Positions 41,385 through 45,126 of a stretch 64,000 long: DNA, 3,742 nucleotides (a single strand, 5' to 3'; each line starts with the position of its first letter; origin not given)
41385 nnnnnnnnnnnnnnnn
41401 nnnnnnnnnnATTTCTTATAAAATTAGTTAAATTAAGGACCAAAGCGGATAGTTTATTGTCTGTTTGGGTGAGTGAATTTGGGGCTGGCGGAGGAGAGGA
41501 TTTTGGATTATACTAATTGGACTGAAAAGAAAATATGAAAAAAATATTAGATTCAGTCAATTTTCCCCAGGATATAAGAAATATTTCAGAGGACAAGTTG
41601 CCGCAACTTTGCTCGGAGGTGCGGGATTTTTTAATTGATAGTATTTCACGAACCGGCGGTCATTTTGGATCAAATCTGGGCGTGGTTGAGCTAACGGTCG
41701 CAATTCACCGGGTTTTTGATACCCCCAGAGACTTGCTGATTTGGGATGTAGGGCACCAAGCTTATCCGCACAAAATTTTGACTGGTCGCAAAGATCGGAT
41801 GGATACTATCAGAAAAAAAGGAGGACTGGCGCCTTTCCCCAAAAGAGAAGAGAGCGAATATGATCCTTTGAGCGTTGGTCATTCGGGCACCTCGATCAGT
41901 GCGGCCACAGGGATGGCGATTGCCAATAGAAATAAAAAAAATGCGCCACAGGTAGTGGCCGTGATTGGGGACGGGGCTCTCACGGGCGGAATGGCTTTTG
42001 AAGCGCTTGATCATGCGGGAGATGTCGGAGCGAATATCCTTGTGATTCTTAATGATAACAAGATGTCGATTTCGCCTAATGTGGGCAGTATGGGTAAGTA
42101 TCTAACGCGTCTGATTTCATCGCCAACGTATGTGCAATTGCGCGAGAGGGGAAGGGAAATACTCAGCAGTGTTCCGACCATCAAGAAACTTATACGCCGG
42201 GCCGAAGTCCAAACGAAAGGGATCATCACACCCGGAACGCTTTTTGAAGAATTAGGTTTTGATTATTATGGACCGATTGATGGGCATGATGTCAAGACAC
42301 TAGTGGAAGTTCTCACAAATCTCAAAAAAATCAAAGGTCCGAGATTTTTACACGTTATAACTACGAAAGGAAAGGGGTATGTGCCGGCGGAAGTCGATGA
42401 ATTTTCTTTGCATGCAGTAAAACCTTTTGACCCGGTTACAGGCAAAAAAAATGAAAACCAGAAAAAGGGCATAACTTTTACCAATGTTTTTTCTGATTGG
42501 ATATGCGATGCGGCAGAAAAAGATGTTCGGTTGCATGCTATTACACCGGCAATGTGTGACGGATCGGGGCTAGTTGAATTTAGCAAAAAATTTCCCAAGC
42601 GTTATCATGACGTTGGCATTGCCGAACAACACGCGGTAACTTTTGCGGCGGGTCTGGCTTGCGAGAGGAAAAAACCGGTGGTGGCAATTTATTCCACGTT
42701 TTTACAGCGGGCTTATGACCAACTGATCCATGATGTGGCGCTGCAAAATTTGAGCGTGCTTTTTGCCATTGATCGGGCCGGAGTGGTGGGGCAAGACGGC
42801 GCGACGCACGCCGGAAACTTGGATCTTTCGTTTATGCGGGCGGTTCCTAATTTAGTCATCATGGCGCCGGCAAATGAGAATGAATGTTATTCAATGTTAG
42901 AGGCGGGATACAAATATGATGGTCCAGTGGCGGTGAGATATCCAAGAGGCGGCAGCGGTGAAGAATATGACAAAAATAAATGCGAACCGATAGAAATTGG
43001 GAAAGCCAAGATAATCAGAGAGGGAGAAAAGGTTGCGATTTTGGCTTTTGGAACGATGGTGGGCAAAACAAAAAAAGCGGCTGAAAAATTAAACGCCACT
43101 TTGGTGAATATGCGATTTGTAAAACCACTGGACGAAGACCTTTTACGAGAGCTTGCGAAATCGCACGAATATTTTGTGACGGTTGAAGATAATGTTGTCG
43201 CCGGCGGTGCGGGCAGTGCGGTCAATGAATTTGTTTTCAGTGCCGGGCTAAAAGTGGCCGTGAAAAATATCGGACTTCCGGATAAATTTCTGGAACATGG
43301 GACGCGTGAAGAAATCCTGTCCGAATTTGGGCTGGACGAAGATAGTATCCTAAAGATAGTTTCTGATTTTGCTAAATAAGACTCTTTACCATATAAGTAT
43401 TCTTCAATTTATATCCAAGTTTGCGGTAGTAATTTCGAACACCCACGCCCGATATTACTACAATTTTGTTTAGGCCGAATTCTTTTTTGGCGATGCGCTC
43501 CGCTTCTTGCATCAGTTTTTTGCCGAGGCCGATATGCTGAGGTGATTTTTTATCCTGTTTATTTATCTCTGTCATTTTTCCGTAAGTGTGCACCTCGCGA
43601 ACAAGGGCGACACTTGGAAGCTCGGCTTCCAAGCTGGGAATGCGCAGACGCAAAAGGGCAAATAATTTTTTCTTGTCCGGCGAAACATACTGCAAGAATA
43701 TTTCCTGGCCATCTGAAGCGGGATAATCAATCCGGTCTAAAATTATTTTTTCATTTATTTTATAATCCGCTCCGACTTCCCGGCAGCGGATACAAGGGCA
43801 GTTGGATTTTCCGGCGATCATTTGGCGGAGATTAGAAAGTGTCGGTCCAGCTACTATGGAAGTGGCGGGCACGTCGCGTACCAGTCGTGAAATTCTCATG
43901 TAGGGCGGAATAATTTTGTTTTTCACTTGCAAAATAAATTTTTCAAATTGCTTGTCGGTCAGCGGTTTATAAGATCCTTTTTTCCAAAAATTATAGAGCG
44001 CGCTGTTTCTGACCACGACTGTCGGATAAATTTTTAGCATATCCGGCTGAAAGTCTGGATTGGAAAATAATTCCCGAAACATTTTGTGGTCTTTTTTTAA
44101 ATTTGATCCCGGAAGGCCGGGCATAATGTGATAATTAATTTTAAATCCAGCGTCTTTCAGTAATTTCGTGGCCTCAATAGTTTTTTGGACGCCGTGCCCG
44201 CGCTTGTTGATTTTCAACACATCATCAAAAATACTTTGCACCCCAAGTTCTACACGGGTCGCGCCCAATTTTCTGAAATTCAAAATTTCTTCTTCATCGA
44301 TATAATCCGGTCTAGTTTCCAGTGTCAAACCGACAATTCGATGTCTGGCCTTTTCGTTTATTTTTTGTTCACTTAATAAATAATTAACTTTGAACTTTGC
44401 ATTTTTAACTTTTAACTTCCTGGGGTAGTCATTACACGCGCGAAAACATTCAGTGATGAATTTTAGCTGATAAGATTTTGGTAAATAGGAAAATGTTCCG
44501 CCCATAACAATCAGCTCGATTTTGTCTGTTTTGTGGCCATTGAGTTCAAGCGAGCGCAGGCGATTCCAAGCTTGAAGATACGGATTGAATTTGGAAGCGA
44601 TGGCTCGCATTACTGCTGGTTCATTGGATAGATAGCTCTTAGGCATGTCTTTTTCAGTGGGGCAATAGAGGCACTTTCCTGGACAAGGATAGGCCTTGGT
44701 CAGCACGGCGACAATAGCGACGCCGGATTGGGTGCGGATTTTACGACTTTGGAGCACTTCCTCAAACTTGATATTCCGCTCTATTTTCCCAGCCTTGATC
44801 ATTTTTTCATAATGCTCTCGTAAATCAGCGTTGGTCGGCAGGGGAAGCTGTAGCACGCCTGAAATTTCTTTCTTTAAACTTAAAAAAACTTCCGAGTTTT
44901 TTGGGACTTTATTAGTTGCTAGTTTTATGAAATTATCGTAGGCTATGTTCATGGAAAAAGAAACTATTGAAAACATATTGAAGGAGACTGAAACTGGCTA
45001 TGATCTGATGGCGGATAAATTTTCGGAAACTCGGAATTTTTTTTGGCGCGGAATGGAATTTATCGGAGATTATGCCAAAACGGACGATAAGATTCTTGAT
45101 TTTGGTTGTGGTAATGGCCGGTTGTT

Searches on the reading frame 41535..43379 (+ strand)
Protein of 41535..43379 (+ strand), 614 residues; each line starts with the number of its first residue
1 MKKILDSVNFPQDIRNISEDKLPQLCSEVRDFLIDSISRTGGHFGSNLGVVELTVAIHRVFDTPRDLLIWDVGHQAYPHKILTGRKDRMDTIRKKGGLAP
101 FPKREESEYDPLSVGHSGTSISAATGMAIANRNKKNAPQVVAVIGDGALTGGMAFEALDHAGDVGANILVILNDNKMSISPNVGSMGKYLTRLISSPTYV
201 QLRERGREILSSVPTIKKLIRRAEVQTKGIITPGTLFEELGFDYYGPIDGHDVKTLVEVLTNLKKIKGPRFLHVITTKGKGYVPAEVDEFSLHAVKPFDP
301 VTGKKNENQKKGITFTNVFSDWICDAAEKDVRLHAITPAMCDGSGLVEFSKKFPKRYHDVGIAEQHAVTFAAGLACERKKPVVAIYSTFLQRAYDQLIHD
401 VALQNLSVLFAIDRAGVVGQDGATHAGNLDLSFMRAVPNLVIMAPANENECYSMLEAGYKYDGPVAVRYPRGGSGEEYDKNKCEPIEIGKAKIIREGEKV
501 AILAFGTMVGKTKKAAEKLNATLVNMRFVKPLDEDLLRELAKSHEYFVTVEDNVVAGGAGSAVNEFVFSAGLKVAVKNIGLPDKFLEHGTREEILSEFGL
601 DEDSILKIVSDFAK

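Call 67: search_protein_families(library=pfam, proteins=[window:41535-43379:+], max_evalue=0.001)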
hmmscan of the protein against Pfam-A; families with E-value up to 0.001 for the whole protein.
window:41535-43379:+ (614 aa): 7 families
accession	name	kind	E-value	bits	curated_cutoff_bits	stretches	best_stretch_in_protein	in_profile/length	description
PF13292.11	DXP_synthase_N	-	2.5e-121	404.6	21.2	1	5-276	1-274/274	1-deoxy-D-xylulose-5-phosphate synthase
PF02779.29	Transket_pyr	-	1.2e-42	145.9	27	1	312-472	2-170/174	Transketolase, pyrimidine binding domain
PF02780.25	Transketolase_C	-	4.1e-31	107.9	25.9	1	489-605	1-124/124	Transketolase, C-terminal domain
PF02775.26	TPP_enzyme_C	-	1.9e-07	31.5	21.9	1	110-177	23-84/151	Thiamine pyrophosphate enzyme, C-terminal TPP binding domain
PF00456.26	Transketolase_N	-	5.9e-06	25.9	22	1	27-183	7-191/334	Transketolase, thiamine diphosphate binding domain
PF00676.26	E1_dh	-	0.00018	21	22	1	116-181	102-167/300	Dehydrogenase E1 component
PF17147.9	PFOR_II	-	0.00049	20.8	27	0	500-566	3-74/102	Pyruvate:ferredoxin oxidoreductase core domain II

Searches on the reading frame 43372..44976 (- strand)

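Call 67: search_protein_families(library=pfam, proteins=[window:43372-44976:-], max_evalue=0.001)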
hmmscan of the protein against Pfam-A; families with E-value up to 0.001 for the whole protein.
window:43372-44976:- (534 aa): 4 families
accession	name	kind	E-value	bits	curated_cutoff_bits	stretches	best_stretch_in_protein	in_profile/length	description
PF04055.27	Radical_SAM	-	8.4e-19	68.8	29.5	1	98-295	7-158/166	Radical SAM superfamily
PF16199.10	Radical_SAM_C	-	8.4e-19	67.9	31.9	1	311-388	1-80/85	Radical_SAM C-terminal domain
PF00583.31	Acetyltransf_1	-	0.00038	21.1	20.7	1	480-522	72-116/116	Acetyltransferase (GNAT) family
PF13673.13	Acetyltransf_10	-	0.00052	20.4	23.6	0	477-523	61-108/128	Acetyltransferase (GNAT) domain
